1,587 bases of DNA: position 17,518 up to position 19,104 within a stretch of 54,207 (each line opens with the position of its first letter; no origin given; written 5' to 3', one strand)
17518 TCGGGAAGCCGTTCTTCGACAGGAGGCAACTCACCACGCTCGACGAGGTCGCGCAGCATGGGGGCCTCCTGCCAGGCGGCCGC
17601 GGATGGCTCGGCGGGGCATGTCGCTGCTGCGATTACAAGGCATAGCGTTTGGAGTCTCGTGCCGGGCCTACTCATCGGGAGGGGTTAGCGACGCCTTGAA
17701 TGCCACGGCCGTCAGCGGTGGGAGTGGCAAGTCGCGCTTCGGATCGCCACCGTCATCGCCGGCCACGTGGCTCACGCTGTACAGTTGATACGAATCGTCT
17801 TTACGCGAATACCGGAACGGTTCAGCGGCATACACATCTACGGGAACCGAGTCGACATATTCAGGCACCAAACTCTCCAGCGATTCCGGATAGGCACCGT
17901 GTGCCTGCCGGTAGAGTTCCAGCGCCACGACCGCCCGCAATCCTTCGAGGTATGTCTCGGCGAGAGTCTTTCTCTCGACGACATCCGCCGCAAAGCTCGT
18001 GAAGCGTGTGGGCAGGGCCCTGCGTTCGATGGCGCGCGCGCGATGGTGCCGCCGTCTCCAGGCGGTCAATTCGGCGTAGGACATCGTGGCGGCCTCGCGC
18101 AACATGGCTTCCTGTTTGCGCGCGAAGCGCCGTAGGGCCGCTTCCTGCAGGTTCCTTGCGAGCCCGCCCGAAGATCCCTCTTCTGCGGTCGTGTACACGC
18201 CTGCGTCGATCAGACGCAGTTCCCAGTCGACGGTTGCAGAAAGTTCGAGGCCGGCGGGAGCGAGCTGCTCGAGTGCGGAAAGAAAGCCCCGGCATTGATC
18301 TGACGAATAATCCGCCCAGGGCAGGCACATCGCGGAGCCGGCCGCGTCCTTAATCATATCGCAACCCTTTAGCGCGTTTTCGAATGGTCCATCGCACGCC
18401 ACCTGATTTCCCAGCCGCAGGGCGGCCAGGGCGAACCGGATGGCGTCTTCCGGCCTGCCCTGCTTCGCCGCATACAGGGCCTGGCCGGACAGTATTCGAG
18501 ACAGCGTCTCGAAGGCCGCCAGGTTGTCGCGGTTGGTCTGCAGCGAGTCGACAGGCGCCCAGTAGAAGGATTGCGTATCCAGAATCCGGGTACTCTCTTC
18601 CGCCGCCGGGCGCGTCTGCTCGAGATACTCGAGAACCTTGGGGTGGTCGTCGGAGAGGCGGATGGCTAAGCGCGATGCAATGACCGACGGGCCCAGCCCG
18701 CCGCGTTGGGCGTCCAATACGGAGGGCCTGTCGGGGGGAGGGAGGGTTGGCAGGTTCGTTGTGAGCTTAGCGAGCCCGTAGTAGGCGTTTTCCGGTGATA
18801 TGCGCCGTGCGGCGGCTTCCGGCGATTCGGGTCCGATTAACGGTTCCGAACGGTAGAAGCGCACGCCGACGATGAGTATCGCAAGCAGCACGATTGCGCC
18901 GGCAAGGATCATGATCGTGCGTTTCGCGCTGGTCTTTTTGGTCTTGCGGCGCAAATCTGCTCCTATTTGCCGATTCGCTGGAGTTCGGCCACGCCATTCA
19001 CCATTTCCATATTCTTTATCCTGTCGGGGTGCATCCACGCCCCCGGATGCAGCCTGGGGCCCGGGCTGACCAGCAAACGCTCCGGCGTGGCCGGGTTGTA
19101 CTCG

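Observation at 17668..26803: Seven-gene exporter-like module with no obvious functional precedent: CarboxypepD_reg-repeat anchor protein, two ATPase/ABC-2 permease pairs and two paralogous unknowns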

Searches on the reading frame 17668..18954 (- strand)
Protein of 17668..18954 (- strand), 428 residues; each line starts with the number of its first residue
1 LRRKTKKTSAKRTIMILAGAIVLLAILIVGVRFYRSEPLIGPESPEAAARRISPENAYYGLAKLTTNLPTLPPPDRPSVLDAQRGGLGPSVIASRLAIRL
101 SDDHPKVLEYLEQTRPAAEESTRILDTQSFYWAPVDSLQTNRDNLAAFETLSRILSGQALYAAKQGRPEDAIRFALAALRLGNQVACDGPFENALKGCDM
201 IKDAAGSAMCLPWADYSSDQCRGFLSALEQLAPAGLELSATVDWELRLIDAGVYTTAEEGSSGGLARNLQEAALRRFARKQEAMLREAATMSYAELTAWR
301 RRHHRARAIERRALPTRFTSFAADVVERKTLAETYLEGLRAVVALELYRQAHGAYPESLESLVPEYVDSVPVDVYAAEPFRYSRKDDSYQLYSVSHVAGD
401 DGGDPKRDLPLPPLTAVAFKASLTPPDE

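Call 4: search_protein_families(library=pfam, proteins=[window:17668-18954:-], max_evalue=0.01)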
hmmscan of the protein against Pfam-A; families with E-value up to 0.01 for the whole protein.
window:17668-18954:- (428 aa): 0 families

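Call 5: search_protein_families(library=ncbifam, proteins=[window:17668-18954:-], max_evalue=0.01)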
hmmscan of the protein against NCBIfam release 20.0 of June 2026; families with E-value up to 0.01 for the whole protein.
window:17668-18954:- (428 aa): 0 families

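Call 28: find_homologous_proteins(query=A2, max_evalue=0.001)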
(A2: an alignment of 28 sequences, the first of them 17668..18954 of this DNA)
Query A2 (28 sequences) (428 aa, profile of the alignment): 15 proteins with E <= 0.001 among 8000 candidates.
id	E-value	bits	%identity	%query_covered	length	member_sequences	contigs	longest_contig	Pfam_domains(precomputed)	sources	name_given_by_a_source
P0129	8.1e-134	465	33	30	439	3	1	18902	-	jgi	jgi:hypothetical protein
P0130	1.5e-131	458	29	21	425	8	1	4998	-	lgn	-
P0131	8.9e-124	432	62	100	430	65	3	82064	-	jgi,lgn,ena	-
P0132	4.5e-121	423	96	100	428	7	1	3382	-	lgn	-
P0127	6.9e-119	416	26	89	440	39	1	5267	-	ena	-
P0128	1.3e-116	408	24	89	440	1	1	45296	-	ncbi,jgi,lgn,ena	-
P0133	1.8e-113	398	62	100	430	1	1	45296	-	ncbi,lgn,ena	-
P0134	4.4e-95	338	56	100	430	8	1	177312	-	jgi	jgi:hypothetical protein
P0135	3.1e-92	328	56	100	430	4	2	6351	-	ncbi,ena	-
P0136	5.6e-92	327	50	77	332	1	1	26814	-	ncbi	ncbi:MAG: hypothetical protein R6V12_15865 [Candidatus Hydrogenedentota bacterium]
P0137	1.1e-19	89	45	15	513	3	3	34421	-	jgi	jgi:hypothetical protein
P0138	1.6e-19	89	45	14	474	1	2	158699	-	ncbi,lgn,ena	-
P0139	2.2e-14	72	40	12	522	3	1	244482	-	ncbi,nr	ncbi:MAG: hypothetical protein H7A47_08690 [Verrucomicrobiales bacterium]|nr:hypothetical protein [V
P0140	5.2e-14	70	44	17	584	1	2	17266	-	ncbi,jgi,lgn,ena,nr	ncbi:MAG TPA: hypothetical protein VK742_15150 [Candidatus Sulfotelmatobacter sp.]|jgi:hypothetical 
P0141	7.7e-12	63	42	17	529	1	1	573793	-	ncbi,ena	-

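Call 29: search_solved_structures(query=A2, max_evalue=1, show_alignments=2)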
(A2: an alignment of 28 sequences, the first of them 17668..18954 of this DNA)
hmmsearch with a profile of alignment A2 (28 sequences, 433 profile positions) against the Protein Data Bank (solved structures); distinct sequences matched with E-value up to 1: 15.
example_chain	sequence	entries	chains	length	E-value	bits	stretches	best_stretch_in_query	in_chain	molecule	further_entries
6xr1_A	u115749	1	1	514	0.0021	20.5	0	180-245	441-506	dTor_9x57R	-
9dze_K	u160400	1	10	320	0.0025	20.3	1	180-251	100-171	pD5-14 B component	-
8e0o_B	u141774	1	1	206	0.012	18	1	175-238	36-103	hetBGL03-15-18b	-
9dze_f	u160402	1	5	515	0.012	18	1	180-252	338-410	pD5-14 D component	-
9dze_a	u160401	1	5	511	0.046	16.1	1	180-250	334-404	pD5-14 C component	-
8e0n_A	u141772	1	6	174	0.059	15.7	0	149-244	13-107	BGL18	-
6xr2_A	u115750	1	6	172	0.088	15.2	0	178-245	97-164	dTor_3x57R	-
8e0m_A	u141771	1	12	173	0.23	13.8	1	175-238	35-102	BGL15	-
9dze_A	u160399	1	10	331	0.23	13.8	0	177-237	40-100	pD5-14 A component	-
8e0o_A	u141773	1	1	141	0.26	13.6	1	158-252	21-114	hetBGL03-15-18a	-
4rbo_A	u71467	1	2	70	0.27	13.6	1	283-325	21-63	Putative homeobox protein NANOGP8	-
9d2f_Y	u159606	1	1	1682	0.29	13.5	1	208-294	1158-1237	Cilia- and flagella-associated protein 43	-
2kt0_A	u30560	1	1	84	0.46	12.8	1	282-323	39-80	Homeobox protein NANOG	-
5cwj_A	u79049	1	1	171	0.67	12.3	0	180-294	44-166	Designed helical repeat protein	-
4bts_AT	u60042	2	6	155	0.81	12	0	280-326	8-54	40S RIBOSOMAL PROTEIN RPS19E | RPS19E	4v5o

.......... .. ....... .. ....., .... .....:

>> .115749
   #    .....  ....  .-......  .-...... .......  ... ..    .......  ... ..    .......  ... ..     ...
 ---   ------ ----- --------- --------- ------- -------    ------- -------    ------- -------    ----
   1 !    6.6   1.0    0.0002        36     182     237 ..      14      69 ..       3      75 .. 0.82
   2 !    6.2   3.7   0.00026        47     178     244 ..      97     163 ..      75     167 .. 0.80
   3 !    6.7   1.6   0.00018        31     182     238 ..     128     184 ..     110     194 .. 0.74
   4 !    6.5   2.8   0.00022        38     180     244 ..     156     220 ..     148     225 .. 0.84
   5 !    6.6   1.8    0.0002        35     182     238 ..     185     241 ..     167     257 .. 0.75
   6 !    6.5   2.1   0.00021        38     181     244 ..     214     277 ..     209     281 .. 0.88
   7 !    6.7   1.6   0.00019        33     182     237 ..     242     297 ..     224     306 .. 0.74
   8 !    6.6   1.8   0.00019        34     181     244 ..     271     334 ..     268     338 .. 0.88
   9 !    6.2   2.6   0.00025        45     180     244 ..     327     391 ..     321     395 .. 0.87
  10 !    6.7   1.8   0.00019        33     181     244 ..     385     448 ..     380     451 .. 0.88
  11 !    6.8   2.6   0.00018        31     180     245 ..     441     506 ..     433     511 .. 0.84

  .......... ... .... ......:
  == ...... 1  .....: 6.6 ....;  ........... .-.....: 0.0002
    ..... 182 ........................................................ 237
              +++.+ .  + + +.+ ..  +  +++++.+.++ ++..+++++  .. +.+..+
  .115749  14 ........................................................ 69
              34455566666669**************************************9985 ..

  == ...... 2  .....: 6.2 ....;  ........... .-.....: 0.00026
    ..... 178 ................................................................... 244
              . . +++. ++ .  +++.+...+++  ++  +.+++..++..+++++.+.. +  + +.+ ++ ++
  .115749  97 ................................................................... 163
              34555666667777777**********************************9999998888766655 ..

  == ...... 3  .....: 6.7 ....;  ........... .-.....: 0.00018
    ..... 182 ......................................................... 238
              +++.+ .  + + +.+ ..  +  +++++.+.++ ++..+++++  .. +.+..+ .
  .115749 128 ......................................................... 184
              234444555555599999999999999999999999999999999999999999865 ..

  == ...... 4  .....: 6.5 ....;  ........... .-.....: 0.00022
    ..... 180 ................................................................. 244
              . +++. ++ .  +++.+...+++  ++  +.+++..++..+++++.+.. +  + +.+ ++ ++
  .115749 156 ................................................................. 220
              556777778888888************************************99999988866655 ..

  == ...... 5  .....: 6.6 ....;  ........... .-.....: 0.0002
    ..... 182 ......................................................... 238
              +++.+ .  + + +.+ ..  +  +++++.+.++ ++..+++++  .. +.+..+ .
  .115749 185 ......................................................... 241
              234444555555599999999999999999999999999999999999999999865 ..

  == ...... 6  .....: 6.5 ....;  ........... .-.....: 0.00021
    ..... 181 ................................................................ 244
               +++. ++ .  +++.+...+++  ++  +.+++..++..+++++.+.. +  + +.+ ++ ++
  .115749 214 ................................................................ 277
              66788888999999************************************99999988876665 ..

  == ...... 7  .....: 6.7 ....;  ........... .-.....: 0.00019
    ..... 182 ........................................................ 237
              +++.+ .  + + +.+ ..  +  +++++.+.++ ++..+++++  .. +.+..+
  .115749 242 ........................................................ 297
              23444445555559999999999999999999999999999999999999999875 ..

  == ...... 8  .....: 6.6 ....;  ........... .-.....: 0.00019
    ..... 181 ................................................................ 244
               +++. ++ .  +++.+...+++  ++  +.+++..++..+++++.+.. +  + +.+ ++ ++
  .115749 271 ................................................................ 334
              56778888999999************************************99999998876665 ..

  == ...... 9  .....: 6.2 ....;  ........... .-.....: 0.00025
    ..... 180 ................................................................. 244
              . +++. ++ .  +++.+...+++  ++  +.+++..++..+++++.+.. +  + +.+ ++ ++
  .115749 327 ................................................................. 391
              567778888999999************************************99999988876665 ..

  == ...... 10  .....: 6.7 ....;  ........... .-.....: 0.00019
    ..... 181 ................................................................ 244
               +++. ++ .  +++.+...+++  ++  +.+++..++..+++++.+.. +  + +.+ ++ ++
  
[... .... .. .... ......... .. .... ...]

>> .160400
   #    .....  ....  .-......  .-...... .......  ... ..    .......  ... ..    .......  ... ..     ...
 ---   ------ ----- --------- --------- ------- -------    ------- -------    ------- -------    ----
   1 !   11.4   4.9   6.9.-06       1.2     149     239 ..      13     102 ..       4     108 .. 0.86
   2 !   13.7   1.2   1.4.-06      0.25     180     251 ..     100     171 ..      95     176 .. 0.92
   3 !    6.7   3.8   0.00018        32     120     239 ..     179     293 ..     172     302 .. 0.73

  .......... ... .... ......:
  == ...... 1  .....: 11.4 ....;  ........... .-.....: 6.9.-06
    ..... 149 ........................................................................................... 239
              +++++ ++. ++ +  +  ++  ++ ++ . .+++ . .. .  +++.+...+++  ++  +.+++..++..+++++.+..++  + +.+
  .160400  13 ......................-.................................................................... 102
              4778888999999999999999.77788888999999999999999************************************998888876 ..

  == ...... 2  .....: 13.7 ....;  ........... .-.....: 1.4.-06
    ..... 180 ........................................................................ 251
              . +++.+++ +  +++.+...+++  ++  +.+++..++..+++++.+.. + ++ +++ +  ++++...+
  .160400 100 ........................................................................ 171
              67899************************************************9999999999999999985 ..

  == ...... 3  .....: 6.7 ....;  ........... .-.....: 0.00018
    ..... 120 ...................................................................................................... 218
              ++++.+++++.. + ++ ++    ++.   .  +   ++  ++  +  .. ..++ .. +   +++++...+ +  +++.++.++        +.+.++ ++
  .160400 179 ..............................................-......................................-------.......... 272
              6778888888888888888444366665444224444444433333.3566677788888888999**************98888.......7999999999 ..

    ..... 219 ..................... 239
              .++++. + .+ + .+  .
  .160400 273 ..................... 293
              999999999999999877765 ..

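Call 39: predict_structure(alignment_id=A3)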
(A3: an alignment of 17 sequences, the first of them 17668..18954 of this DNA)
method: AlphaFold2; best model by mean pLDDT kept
length: 428 residues; sequences in the alignment: 17
mean_pLDDT: 78.6   pTM: 0.80
mean pLDDT of the five models: 78.6, 77.5, 77.5, 76.9, 75.7
residues with pLDDT >= 90: 132; 70-90: 190; 50-70: 58; < 50: 48
segments of 3 or more residues with pLDDT < 50: 1-5, 74-102, 259-262, 398-402, 426-428
pLDDT, mean of each block of 10 residues (from residue 1): 48 77 78 70 84 92 85 44 36 42 61 90 94 89 91 88 89 96 92 92 86 92 92 68 90 66 64 87 87 85 87 83 88 89 94 92 91 84 78 60 56 66 53
secondary structure, 60 per line:
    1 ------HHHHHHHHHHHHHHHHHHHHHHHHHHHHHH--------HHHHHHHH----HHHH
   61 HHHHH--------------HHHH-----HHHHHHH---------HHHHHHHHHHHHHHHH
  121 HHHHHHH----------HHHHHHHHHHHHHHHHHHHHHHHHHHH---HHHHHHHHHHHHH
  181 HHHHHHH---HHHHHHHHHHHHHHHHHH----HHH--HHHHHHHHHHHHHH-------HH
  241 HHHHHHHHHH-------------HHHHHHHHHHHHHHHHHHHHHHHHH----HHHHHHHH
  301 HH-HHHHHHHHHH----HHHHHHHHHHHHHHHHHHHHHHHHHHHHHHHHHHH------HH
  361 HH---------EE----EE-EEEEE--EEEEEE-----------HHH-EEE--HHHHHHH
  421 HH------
elements in order: H7-36 H45-52 H57-65 H80-83 H89-95 H105-127 H138-164 H168-187 H191-208 H218-231 H239-250 H264-288 H293-302 H304-313 H318-352 H359-362 E381-385 E388-393 E409-411 H414-422

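Call 41: fold_search(model_id=the predicted structure, library=pdb)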
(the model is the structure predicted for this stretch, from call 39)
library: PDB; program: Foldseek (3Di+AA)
matches with E <= 10: 504; with E <= 0.001: 0
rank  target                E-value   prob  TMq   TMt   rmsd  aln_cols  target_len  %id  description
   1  5cwm                  9.3e-02  0.95  0.21  0.36  19.0       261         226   16  Crystal structure of de novo designed helical repeat protein DHR64 (released 2015-12-16)
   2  9dze_f                1.4e-01  0.75  0.21  0.29  21.0       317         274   15  Computationally Designed Bifaceted Protein Nanomaterial pD5-14 (released 2024-10-30)
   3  6e9y_A                1.7e-01  0.47  0.15  0.25  16.6       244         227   17  DHF38 filament (released 2018-11-21)
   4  9mg8_B                2.6e-01  0.16  0.14  0.15  25.3       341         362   14  Crystal Structure of b-iTHR-110 (released 2025-12-17)
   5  5cwl_B                3.1e-01  0.77  0.18  0.36  17.6       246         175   11  Crystal structure of de novo designed helical repeat protein DHR54 (released 2015-12-16)
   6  8g9j                  3.2e-01  0.87  0.22  0.42  13.7       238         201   17  Geometrically programmable nanomaterial construction using regularized protein building blocks (released 2024-03-13)
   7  8fbj                  3.6e-01  0.13  0.12  0.15  24.4       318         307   12  Improving the secretion of designed protein assemblies through negative design of cryptic transmembrane domains (released 2023-03-22)
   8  6xns_C                3.8e-01  0.20  0.14  0.17  26.8       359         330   12  C3_crown-05 (released 2020-12-23)
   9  8e0l_A                4.3e-01  0.54  0.14  0.34  16.7       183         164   17  Homotrimeric variant of tcTRP9, BGL06 (released 2023-04-12)
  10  7ue2_A                4.6e-01  0.41  0.19  0.25  18.3       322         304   14  Crystal structure of designed helical repeat protein RPB_PLP3_R6 bound to PLPx6 peptide (released 2023-03-29)
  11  6e9v_A                4.6e-01  0.35  0.15  0.28  16.1       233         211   19  DHF79 filament (released 2018-11-21)
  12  6xns_F                5.0e-01  0.23  0.16  0.19  23.6       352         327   12  C3_crown-05 (released 2020-12-23)
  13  7tmt_P                5.0e-01  0.11  0.14  0.13  29.4       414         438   10  V-ATPase from Saccharomyces cerevisiae, State 3 (released 2022-04-20)
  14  6e9z_A                5.5e-01  0.33  0.16  0.26  18.1       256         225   17  DHF119 filament (released 2018-11-21)
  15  8fin_B                5.7e-01  0.66  0.19  0.37  16.8       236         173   12  Multi-state design of two-state switchable hinge proteins (released 2023-08-16)
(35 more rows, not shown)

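Call 59: find_encoding_contigs(protein=P0139, flank=7000, max_places=1)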
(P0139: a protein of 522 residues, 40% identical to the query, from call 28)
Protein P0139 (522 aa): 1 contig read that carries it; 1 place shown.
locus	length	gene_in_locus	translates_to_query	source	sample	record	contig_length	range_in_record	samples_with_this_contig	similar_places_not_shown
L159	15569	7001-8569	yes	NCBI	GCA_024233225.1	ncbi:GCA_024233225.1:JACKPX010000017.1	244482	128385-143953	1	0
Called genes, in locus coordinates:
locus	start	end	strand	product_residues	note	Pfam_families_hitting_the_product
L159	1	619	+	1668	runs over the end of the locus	PF20601:DUF6797, PF13385:Laminin_G_3, PF13442:Cytochrome_CBB3 (faint), PF00034:Cytochrom_C (weak)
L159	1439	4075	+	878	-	PF02018:CBM_4_9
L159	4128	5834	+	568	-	PF00390:malic, PF03949:Malic_M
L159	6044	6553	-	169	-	-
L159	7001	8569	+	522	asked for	-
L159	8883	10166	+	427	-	-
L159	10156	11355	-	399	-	PF07221:GlcNAc_2-epim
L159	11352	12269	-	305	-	PF00701:DHDPS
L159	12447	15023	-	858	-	PF13415:Beta-prop_FBX42 (faint), PF24996:NANM, PF01344:Kelch_1 (faint), PF24681:Kelch_KLHDC2_KLHL20_DRC7 (faint), PF24996:NANM, PF00474:SSF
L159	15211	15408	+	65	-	-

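Call 60: find_encoding_contigs(protein=P0138, flank=7000, max_places=1)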
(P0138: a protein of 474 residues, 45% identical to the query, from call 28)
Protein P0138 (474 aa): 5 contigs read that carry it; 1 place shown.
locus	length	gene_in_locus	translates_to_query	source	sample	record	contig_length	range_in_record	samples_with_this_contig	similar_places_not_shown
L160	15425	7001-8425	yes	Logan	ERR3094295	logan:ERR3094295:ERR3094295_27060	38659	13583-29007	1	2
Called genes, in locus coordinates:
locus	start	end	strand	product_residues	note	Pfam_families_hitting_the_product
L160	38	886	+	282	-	PF12833:HTH_18, PF00165:HTH_AraC (weak)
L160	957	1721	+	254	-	PF07963:N_methyl (weak), PF07596:SBP_bac_10 (faint)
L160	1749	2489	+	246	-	-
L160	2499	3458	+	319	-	PF01551:Peptidase_M23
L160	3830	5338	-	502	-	-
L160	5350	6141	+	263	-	PF21088:MS_channel_1st, PF00924:MS_channel_2nd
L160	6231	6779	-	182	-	PF13453:Zn_ribbon_TFIIB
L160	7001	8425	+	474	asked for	-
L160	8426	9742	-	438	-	-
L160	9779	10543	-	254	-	-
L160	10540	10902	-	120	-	PF09723:Zn_ribbon_8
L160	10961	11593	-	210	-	PF02441:Flavoprotein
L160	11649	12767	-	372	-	PF01408:GFO_IDH_MocA, PF22725:GFO_IDH_MocA_C3, PF02894:GFO_IDH_MocA_C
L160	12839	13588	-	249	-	PF01261:AP_endonuc_2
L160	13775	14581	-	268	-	PF17930:LpxI_N, PF06230:LpxI_C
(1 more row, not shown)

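Call 85: search_protein_families(library=padloc, proteins=[window:17668-18954:-], max_evalue=0.001)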
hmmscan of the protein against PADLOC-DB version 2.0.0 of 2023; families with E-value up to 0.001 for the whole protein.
window:17668-18954:- (428 aa): 0 families
